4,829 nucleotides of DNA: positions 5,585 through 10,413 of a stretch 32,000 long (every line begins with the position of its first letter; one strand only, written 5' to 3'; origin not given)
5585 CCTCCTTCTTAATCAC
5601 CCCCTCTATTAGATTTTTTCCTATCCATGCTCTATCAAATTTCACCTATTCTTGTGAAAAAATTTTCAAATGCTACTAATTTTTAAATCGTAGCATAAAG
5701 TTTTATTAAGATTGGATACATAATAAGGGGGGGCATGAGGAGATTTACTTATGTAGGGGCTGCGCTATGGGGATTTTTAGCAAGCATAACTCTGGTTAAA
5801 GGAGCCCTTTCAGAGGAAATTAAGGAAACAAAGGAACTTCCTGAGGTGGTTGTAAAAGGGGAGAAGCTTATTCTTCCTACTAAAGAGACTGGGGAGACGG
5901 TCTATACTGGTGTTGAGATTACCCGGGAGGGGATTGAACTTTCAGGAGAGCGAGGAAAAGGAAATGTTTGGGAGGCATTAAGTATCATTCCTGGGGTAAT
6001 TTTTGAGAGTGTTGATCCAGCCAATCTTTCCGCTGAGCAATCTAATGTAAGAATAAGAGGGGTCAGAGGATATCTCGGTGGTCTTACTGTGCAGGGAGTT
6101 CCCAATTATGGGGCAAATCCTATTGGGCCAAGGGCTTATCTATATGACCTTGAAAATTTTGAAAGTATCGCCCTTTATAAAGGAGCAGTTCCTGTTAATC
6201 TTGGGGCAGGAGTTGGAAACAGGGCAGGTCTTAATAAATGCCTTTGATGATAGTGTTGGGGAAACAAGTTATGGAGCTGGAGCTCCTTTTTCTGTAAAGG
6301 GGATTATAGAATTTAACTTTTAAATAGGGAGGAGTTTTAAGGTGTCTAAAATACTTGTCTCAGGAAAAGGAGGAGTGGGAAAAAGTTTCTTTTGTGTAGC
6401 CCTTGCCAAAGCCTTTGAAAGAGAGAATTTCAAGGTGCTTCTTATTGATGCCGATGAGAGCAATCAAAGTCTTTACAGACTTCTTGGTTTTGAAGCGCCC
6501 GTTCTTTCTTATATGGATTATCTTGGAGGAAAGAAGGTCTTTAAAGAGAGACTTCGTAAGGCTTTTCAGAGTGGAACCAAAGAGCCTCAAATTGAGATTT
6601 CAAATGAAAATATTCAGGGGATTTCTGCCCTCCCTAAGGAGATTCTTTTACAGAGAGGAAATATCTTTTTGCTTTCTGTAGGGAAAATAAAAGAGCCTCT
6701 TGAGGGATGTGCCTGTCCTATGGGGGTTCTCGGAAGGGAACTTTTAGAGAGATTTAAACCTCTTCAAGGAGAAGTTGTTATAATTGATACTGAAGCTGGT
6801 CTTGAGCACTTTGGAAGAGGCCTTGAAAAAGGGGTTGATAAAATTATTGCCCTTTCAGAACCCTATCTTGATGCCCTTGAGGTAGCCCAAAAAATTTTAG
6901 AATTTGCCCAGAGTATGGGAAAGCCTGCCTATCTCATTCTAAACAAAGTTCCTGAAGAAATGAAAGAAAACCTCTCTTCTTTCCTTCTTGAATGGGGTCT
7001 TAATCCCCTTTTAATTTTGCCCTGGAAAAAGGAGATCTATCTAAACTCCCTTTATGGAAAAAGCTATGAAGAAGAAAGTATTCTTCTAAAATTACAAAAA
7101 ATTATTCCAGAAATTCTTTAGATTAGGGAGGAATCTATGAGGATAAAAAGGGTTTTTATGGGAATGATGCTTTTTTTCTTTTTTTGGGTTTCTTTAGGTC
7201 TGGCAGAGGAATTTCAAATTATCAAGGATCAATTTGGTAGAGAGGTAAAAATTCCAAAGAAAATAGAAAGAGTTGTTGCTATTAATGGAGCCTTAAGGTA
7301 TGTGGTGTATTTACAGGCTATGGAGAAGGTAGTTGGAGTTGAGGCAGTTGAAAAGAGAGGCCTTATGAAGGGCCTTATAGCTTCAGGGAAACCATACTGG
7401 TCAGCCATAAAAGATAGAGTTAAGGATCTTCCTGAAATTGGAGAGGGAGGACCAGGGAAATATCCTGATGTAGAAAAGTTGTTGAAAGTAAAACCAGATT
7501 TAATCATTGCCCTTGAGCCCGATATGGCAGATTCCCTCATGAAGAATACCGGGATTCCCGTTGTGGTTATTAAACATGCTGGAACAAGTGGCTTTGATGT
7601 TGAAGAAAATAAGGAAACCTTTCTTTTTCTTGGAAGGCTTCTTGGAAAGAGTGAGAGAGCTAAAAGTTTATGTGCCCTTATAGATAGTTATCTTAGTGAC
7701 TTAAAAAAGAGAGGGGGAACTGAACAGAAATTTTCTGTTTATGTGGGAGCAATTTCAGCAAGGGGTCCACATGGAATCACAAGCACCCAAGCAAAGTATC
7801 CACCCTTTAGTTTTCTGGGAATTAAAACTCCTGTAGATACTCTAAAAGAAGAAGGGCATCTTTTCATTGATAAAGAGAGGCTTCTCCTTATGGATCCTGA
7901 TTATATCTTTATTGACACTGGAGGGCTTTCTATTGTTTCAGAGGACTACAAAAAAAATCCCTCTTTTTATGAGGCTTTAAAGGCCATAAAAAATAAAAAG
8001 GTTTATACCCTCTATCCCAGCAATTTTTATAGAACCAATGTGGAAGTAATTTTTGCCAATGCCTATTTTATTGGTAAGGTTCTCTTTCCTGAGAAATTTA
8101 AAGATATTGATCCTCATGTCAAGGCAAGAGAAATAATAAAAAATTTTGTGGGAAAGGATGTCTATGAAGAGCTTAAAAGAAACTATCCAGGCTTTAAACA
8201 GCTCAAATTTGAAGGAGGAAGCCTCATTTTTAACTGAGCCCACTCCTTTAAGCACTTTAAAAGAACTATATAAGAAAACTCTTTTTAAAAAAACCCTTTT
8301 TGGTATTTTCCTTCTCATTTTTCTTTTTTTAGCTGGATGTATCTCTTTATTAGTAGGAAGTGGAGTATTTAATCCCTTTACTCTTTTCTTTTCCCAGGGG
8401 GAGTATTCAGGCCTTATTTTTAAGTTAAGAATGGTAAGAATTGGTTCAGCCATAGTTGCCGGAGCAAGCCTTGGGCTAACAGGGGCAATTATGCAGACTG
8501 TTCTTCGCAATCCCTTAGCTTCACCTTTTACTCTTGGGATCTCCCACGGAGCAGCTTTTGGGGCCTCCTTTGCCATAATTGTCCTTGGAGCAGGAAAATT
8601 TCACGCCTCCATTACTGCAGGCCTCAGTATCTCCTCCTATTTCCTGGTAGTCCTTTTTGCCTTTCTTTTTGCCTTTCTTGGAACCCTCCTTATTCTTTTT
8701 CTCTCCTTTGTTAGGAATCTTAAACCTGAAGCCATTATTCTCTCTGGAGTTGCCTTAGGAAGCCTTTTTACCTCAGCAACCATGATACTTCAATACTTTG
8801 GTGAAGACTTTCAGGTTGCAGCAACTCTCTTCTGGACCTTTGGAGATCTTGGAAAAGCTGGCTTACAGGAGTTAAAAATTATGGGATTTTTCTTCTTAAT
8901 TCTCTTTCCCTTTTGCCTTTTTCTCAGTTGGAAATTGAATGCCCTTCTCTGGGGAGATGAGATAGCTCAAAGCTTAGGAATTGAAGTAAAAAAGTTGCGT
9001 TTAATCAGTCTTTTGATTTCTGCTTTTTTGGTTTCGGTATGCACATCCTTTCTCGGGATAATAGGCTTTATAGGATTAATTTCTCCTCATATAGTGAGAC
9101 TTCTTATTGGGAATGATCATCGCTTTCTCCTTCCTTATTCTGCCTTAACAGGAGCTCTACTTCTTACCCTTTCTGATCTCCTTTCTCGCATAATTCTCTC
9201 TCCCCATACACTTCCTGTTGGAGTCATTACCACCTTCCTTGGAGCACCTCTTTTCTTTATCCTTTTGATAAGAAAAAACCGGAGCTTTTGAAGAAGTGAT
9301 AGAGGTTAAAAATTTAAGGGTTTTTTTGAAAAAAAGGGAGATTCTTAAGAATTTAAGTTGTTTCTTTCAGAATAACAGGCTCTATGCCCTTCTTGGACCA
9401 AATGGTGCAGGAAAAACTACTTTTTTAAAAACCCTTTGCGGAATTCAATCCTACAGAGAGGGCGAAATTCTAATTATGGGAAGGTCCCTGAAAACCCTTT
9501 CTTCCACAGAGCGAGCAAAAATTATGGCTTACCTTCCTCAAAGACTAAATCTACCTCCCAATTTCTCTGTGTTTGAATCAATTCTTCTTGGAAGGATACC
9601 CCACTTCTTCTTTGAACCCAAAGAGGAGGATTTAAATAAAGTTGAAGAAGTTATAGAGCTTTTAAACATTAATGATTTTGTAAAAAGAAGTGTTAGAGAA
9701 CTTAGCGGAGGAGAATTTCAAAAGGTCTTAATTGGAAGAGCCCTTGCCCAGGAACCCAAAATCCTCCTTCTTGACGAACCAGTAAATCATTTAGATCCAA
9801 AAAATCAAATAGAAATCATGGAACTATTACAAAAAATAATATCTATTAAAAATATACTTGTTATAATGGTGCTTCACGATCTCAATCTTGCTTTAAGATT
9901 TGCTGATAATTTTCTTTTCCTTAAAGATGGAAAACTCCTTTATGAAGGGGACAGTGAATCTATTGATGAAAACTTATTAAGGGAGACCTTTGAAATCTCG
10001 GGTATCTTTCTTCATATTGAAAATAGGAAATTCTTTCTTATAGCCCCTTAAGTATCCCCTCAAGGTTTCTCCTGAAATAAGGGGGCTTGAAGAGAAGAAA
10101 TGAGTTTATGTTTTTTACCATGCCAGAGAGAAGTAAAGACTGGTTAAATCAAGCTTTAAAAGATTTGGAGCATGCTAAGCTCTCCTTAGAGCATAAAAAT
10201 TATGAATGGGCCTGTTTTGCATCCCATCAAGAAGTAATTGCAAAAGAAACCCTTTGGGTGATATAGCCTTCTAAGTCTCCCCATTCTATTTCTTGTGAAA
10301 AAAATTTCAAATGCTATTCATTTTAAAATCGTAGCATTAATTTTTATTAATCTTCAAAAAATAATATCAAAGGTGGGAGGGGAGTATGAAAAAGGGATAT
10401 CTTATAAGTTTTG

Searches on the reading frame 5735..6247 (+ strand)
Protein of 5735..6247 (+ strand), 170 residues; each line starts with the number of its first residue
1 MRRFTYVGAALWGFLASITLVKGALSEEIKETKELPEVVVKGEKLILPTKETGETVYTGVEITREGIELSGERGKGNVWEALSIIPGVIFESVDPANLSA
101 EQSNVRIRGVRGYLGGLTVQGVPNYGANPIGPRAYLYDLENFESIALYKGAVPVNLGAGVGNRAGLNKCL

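Call 6: search_protein_families(library=pfam, proteins=[window:5735-6247:+])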
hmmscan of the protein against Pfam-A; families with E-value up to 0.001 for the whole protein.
window:5735-6247:+ (170 aa): 1 family
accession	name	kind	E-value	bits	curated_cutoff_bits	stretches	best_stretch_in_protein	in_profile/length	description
PF07715.20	Plug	-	4.6e-09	37.2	23.9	1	72-159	19-102/107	TonB-dependent Receptor Plug Domain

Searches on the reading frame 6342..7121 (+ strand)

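Call 6: search_protein_families(library=pfam, proteins=[window:6342-7121:+])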
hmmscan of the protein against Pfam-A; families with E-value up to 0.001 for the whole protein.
window:6342-7121:+ (259 aa): 5 families
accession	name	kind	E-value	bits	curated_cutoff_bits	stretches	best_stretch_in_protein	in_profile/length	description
PF01656.29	CbiA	-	5.7e-14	52.6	25.4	1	4-236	2-119/125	CobQ/CobB/MinD/ParA nucleotide binding domain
PF10609.15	ParA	-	1.3e-09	38.3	27.1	1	5-52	8-55/246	NUBPL iron-transfer P-loop NTPase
PF13614.12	AAA_31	-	4.6e-07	30.4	27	1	7-110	8-97/177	AAA domain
PF02374.21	ArsA_ATPase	-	9.1e-05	22.3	24.3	1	2-38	2-38/305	Anion-transporting ATPase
PF00142.24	Fer4_NifH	-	0.00058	19.8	25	0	3-48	2-47/271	4Fe-4S iron sulfur cluster binding proteins, NifH/frxC family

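Call 75: search_protein_families(library=ncbifam, proteins=[window:6342-7121:+], max_evalue=0.00001)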
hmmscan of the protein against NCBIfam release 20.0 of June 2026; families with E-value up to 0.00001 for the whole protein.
window:6342-7121:+ (259 aa): 7 families
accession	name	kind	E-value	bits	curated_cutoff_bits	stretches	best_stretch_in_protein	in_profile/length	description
TIGR01968.1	minD_bact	equivalog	1.6e-09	37.5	212.9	1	5-64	6-66/261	septum site-determining protein MinD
NF041136.1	MrpORP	equivalog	2e-08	33.9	450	1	4-52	9-57/365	iron-sulfur cluster carrier protein MrpORP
NF047398.1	AAA_KGGVGR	domain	9e-08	32.7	90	1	5-156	7-155/190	KGGVGR-motif variant AAA ATPase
TIGR01969.1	minD_arch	subfamily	3.5e-07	29.7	201.75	0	5-69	5-69/251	cell division ATPase MinD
NF041546.1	ParA_partition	equivalog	4.5e-07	29.6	180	1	6-40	5-39/203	ParA family partition ATPase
TIGR03815.1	CpaE_hom_Actino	equivalog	7.6e-06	25.3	154.45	0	6-52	117-163/340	septum site-determining protein Ssd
NF008669.0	PRK11670.1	equivalog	8.7e-06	24.9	348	0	6-51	113-158/369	iron-sulfur cluster carrier protein ApbC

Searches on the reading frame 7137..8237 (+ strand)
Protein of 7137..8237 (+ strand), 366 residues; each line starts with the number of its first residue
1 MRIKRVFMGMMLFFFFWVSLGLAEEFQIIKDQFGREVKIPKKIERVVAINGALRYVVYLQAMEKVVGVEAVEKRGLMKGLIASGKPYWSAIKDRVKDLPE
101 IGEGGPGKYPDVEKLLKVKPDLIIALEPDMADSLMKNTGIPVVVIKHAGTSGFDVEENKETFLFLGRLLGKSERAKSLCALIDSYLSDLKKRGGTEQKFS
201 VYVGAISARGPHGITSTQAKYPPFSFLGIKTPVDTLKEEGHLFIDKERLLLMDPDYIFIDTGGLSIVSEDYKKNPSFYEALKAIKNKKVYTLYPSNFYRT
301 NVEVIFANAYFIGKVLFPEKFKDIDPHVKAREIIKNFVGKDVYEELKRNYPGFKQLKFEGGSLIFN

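Call 6: search_protein_families(library=pfam, proteins=[window:7137-8237:+])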
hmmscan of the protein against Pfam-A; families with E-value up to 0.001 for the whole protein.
window:7137-8237:+ (366 aa): 1 family
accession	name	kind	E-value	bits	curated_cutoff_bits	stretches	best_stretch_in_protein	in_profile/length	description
PF01497.23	Peripla_BP_2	-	1.4e-18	67.6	27.5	1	86-292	28-231/235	Periplasmic binding protein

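Call 43: search_solved_structures(query=window:7137-8237:+, max_evalue=0.001)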
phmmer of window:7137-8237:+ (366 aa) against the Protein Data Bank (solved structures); distinct sequences matched with E-value up to 0.001: 18.
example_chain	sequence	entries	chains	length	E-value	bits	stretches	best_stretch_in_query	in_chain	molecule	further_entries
2etv_A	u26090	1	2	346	2.4e-83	283.4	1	30-363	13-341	iron(III) ABC transporter, periplasmic iron-binding protein, putative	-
4pag_A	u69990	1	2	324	1.7e-11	47.1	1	34-342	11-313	Periplasmic binding protein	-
2why_A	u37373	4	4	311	6.6e-11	45.1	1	87-291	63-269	Iron-uptake system-binding protein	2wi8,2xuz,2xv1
2phz_A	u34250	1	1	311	1.8e-10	43.7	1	87-291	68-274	Iron-uptake system-binding protein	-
3tny_A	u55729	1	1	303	5e-10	42.2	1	77-308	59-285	YfiY (ABC transport system substrate-binding protein)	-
8y4y_A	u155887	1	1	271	3.1e-07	33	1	90-294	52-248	ABC transporter substrate-binding protein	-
8y4v_A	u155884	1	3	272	3.1e-07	33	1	90-294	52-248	ABC transporter substrate-binding protein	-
4hn9_A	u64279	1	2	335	5.2e-07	32.3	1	29-321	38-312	Iron complex transport system substrate-binding protein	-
9ht5_A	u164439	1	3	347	9.4e-07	31.5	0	29-178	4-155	Periplasmic substrate-binding transport protein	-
9hrj_A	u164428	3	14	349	9.5e-07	31.4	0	29-178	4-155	Periplasmic substrate-binding transport protein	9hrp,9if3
6all_A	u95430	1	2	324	3e-06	29.8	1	74-293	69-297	Fe(3+)-citrate-binding protein yfmC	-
3psa_A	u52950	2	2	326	3.3e-06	29.6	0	27-146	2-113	protein HI_1472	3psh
4mo9_A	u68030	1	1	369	6.1e-06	28.8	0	278-338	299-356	Periplasmic binding protein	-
6b2x_A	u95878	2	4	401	9.6e-06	28.1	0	13-181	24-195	Solute-binding periplasmic protein of iron/siderophore ABC transporter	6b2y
3gfv_A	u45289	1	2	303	2.1e-05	27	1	94-298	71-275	Uncharacterized ABC transporter solute-binding protein yclQ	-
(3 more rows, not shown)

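Call 75: search_protein_families(library=ncbifam, proteins=[window:7137-8237:+], max_evalue=0.00001)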
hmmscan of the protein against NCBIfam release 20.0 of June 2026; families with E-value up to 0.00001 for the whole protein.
window:7137-8237:+ (366 aa): 4 families
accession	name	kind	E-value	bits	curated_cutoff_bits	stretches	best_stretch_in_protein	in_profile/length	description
NF008501.1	PRK11411.1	subfamily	1.6e-09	37.2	320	1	107-294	89-271/303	Fe(3+) dicitrate ABC transporter substrate-binding protein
NF010649.0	PRK14048.1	equivalog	3.7e-09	36.2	374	0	25-193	30-199/374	ferrichrome/ferrioxamine B periplasmic transporter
TIGR03659.1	IsdE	equivalog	1.3e-08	34.4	298.65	1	89-300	67-275/292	heme ABC transporter substrate-binding protein IsdE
TIGR04281.1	peripla_PGF_1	equivalog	4.8e-06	26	325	0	31-289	9-238/330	PGF-CTERM-anchored ABC transporter substrate-binding protein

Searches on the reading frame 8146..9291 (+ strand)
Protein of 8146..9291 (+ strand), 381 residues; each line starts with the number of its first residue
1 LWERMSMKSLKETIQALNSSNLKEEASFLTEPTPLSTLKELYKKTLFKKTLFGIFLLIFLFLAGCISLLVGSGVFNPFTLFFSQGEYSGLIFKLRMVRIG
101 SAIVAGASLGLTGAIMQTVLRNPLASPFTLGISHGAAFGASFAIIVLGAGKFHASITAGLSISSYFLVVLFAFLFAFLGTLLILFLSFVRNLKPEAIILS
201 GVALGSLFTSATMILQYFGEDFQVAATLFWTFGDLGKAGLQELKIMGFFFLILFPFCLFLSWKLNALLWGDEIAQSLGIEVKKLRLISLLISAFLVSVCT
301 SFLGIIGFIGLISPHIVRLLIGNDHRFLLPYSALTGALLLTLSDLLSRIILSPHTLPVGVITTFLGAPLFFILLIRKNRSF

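Call 6: search_protein_families(library=pfam, proteins=[window:8146-9291:+])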
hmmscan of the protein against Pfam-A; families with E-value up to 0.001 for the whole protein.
window:8146-9291:+ (381 aa): 1 family
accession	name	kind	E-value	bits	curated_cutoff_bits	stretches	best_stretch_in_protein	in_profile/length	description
PF01032.23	FecCD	-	3.8e-85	286.1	26.5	1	60-376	2-311/311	FecCD transport family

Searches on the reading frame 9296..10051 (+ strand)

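Call 6: search_protein_families(library=pfam, proteins=[window:9296-10051:+])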
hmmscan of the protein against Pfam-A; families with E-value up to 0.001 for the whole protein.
window:9296-10051:+ (251 aa): 5 families
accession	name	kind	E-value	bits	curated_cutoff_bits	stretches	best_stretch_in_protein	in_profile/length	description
PF00005.33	ABC_tran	-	2e-32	113.1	25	1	17-164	1-137/137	ABC transporter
PF13304.12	AAA_21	-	7.9e-11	43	27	1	149-196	251-300/304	AAA domain, putative AbiEii toxin, Type IV TA system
PF02463.25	SMC_N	-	8.6e-05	22.5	40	1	26-191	23-196/220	RecF/RecN/SMC N terminal domain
PF13476.12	AAA_23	-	0.00035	21.7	27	1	2-48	2-40/201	AAA domain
PF13175.12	AAA_15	-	0.00036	20.7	32.1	0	2-47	6-43/374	AAA ATPase domain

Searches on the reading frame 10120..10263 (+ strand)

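Call 96: search_protein_families(library=pfam, proteins=[window:10120-10263:+], max_evalue=1)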
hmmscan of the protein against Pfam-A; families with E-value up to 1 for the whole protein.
window:10120-10263:+ (48 aa): 1 family
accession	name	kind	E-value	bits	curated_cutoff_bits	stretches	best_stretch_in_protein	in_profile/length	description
PF05168.19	HEPN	-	2.9e-10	40.8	22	1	6-37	2-33/117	HEPN domain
